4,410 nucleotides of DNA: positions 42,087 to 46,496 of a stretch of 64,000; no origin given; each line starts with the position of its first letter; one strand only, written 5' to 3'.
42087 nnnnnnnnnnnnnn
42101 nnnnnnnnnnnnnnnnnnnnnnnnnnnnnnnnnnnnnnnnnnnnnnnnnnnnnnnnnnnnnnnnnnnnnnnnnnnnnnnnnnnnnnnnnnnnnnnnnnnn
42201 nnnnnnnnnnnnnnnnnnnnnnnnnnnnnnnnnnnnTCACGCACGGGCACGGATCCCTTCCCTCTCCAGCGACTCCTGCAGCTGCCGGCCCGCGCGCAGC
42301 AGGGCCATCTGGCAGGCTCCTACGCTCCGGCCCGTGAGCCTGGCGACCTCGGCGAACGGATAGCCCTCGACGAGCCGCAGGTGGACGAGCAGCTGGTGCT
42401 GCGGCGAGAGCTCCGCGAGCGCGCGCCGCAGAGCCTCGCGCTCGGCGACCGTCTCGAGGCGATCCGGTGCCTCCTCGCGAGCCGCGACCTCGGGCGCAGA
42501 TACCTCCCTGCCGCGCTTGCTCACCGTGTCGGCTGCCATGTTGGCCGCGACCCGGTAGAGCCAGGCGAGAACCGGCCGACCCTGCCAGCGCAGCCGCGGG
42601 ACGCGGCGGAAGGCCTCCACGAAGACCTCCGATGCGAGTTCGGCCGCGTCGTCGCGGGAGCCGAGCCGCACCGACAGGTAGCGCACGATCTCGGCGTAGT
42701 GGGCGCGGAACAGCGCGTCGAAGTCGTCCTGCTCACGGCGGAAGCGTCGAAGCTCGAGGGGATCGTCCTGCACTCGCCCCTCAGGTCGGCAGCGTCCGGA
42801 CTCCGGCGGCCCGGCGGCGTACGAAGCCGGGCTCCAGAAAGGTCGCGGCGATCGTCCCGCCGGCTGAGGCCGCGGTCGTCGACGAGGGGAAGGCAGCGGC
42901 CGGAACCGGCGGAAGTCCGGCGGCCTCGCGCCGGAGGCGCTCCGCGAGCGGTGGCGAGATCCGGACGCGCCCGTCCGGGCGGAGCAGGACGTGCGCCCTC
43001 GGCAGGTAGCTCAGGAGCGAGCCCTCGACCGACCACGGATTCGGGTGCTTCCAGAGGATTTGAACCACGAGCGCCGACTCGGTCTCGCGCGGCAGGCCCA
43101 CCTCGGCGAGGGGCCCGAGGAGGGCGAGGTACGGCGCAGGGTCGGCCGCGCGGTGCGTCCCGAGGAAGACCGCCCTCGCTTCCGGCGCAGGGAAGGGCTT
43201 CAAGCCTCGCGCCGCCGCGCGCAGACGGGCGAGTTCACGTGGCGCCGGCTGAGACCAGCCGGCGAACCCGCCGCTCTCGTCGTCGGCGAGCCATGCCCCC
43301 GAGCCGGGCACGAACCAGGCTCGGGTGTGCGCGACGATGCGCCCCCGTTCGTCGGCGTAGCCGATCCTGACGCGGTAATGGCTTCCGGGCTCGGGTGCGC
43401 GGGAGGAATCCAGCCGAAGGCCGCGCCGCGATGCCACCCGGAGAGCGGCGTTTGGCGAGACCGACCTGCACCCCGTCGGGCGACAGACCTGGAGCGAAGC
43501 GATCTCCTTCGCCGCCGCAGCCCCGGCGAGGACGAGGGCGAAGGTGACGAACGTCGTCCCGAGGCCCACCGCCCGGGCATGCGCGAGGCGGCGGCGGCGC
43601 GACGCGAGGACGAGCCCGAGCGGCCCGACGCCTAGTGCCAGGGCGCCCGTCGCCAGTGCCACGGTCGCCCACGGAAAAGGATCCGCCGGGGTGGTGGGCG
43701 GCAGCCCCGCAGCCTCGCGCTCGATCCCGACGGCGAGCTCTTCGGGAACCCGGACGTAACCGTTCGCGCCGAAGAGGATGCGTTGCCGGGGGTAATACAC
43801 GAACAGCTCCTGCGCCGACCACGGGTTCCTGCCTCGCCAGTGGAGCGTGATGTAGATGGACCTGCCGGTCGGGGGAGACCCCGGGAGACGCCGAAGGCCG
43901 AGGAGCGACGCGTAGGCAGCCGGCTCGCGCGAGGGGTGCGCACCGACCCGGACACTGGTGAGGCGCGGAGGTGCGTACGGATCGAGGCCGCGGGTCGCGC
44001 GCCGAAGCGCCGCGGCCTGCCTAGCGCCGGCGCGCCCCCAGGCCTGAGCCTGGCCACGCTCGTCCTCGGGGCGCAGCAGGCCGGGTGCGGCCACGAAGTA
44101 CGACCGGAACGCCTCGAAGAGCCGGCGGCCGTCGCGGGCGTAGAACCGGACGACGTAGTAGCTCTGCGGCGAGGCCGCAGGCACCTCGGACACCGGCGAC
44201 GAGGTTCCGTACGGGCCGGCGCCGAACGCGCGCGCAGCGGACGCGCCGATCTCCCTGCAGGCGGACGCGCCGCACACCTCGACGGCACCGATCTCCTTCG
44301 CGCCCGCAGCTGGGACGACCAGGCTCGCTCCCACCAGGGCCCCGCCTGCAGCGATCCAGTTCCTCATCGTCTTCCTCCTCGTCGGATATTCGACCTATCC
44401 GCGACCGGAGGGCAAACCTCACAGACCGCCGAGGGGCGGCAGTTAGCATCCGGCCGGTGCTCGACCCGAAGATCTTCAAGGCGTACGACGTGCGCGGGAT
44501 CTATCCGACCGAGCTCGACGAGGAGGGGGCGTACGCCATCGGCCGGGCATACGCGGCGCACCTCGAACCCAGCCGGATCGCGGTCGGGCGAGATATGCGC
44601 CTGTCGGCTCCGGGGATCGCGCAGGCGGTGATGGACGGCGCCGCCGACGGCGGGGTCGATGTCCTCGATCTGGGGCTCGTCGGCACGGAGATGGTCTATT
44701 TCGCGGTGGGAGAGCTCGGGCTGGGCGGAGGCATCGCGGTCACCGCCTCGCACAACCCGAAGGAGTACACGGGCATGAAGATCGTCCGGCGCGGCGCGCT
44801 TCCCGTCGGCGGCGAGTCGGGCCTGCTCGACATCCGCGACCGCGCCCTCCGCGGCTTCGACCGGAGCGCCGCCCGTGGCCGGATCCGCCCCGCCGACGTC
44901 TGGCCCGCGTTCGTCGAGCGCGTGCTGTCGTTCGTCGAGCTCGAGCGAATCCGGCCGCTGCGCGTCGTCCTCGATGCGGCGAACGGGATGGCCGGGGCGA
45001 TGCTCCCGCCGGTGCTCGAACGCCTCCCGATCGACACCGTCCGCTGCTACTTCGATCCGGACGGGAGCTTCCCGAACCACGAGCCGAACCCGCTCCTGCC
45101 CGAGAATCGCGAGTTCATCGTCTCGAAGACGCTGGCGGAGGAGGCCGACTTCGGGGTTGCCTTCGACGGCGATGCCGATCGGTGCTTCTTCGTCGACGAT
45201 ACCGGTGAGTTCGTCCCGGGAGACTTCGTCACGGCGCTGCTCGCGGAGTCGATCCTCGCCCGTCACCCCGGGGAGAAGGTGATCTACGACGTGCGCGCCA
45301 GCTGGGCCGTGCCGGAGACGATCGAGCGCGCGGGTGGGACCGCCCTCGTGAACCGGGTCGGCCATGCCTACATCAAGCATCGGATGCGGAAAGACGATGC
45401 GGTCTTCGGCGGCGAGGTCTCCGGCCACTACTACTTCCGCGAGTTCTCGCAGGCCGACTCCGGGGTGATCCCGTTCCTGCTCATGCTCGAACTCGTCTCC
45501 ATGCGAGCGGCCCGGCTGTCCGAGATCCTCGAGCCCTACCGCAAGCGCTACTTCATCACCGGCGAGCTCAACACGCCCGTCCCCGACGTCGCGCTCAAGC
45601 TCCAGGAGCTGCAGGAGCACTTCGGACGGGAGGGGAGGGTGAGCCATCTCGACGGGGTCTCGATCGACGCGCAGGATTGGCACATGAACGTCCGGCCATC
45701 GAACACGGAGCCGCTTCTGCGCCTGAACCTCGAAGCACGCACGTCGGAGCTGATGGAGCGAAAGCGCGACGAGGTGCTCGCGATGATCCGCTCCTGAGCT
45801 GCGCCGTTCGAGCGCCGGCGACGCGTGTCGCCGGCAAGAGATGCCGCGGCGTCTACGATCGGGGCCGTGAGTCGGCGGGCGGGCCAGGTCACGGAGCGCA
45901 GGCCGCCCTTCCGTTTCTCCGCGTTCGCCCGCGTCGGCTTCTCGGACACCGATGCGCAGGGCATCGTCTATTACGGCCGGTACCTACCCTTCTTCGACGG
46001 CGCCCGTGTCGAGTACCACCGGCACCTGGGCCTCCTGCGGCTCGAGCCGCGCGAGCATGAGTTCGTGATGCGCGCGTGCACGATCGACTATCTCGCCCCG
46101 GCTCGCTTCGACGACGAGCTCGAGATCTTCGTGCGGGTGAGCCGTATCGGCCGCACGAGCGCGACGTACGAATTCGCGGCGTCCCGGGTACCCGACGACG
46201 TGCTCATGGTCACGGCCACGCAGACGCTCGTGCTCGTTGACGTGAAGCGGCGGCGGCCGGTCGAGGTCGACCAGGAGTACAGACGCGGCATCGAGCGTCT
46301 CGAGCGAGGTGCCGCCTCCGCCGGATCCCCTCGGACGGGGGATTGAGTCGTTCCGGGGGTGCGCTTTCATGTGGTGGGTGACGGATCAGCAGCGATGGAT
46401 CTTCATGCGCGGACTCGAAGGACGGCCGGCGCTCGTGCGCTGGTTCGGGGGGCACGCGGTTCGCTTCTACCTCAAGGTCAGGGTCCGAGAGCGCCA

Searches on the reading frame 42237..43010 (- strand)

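Call 44: search_protein_families(library=pfam, proteins=[window:42237-43010:-], max_evalue=0.0001)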
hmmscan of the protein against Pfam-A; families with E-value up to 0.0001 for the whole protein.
window:42237-43010:- (257 aa): 3 families
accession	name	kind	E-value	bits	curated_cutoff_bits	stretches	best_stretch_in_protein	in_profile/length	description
PF04542.20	Sigma70_r2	-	7.8e-12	45.3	24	1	100-168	1-70/71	Sigma-70 region 2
PF08281.18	Sigma70_r4_2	-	3.8e-09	36.5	25.7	1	191-240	1-50/54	Sigma-70, region 4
PF04545.22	Sigma70_r4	-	9.3e-05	22.3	24.1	0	197-244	1-48/50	Sigma-70, region 4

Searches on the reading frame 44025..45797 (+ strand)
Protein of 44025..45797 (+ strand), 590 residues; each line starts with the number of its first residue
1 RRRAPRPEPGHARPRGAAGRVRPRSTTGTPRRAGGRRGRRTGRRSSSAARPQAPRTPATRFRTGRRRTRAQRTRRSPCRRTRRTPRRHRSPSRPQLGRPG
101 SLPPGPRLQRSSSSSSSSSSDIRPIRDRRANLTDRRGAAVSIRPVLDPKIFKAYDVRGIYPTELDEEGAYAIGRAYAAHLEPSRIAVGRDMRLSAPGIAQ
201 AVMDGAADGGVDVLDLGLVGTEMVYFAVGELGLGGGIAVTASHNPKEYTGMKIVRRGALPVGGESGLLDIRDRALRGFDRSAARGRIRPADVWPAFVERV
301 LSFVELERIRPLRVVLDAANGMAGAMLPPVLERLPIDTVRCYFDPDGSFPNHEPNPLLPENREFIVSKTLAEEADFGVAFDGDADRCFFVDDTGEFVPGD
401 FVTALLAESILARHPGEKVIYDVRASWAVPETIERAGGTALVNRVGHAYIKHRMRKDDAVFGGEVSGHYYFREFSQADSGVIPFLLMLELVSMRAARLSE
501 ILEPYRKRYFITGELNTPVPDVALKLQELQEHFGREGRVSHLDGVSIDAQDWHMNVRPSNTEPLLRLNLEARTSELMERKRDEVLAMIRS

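Call 44: search_protein_families(library=pfam, proteins=[window:44025-45797:+], max_evalue=0.0001)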
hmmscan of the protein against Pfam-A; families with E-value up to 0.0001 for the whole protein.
window:44025-45797:+ (590 aa): 4 families
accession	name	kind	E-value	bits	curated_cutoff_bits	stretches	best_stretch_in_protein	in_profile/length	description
PF02878.22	PGM_PMM_I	-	4e-31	108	22.5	1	149-263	2-121/138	Phosphoglucomutase/phosphomannomutase, alpha/beta/alpha domain I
PF02880.22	PGM_PMM_III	-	4.3e-24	85.3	20.7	1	399-504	2-111/115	Phosphoglucomutase/phosphomannomutase, alpha/beta/alpha domain III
PF02879.22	PGM_PMM_II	-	3.4e-23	82.6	29.3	1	295-394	2-103/103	Phosphoglucomutase/phosphomannomutase, alpha/beta/alpha domain II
PF00408.26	PGM_PMM_IV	-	3.5e-10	40.2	23.1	1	514-585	1-66/68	Phosphoglucomutase/phosphomannomutase, C-terminal domain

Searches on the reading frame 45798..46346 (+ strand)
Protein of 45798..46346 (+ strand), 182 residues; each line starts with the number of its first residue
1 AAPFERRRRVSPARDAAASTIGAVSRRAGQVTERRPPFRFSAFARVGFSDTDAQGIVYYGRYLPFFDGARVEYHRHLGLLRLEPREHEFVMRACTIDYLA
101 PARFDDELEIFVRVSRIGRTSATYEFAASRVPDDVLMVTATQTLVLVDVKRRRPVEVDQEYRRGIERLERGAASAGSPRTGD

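Call 44: search_protein_families(library=pfam, proteins=[window:45798-46346:+], max_evalue=0.0001)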
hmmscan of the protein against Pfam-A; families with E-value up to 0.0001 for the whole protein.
window:45798-46346:+ (182 aa): 2 families
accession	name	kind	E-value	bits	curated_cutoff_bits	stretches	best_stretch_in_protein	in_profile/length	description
PF13279.12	4HBT_2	-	2.6e-18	67.1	25.5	1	46-161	1-118/122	Thioesterase-like superfamily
PF03061.28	4HBT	-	2e-14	54.1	20.6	1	54-130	1-72/79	Thioesterase superfamily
